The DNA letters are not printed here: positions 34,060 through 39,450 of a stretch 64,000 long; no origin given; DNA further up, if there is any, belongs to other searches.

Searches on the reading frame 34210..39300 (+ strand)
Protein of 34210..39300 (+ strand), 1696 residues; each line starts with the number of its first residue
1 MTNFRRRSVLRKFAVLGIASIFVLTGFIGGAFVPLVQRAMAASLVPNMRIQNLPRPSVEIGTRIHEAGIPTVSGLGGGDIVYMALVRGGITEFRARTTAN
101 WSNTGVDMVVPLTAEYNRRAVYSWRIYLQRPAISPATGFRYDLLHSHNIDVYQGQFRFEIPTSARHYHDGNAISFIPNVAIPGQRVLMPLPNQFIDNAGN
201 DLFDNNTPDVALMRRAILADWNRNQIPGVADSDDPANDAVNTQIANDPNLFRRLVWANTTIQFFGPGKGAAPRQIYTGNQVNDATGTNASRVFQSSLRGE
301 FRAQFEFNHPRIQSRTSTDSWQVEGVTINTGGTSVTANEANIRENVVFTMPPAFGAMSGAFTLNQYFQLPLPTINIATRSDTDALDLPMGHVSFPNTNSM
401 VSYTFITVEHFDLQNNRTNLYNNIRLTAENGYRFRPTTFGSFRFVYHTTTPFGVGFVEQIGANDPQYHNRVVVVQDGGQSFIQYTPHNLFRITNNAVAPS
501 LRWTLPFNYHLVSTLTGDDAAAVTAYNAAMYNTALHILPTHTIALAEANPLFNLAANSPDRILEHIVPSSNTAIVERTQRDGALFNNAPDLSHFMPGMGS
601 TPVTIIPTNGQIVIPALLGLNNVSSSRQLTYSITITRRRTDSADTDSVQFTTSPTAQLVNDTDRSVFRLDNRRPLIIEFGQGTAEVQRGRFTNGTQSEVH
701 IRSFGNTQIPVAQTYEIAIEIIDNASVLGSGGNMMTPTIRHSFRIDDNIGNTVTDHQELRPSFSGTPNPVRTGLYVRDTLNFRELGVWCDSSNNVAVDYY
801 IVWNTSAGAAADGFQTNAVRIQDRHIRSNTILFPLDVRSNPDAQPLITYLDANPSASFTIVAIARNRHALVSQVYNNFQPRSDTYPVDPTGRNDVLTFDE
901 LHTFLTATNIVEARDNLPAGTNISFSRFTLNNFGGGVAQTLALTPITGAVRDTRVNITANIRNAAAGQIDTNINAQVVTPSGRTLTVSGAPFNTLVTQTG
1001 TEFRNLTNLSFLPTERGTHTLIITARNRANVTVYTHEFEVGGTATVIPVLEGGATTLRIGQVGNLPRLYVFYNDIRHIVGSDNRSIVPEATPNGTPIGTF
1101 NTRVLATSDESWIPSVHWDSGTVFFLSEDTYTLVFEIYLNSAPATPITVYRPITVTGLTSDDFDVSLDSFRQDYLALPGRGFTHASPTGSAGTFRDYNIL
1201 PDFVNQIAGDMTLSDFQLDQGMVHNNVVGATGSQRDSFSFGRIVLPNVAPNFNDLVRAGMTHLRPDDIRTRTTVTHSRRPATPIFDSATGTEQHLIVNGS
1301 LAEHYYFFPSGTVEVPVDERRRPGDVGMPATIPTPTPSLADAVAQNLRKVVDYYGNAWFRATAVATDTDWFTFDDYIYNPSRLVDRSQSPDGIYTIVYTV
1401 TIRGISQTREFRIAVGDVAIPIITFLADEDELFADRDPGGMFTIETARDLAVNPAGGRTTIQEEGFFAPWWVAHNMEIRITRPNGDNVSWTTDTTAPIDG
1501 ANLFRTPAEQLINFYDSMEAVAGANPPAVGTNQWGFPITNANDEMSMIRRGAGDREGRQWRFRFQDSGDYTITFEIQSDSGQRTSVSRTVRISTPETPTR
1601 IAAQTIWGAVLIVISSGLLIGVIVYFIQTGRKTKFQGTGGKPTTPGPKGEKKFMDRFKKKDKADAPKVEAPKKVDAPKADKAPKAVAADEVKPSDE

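Call 11: search_protein_families(library=pfam, proteins=[window:34210-39300:+], max_evalue=0.01)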
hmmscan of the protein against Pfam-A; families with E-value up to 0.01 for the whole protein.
window:34210-39300:+ (1696 aa): 1 family
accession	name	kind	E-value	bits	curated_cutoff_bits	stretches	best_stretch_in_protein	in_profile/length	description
PF16403.11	Bact_surface_Ig-like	-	0.0012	19.3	27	0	1566-1592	45-71/71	Bacterial surface protein, Ig-like domain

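Call 12: search_protein_families(library=phrogs, proteins=[window:34210-39300:+], max_evalue=0.001)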
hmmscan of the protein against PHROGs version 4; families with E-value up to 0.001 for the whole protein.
window:34210-39300:+ (1696 aa): 0 families
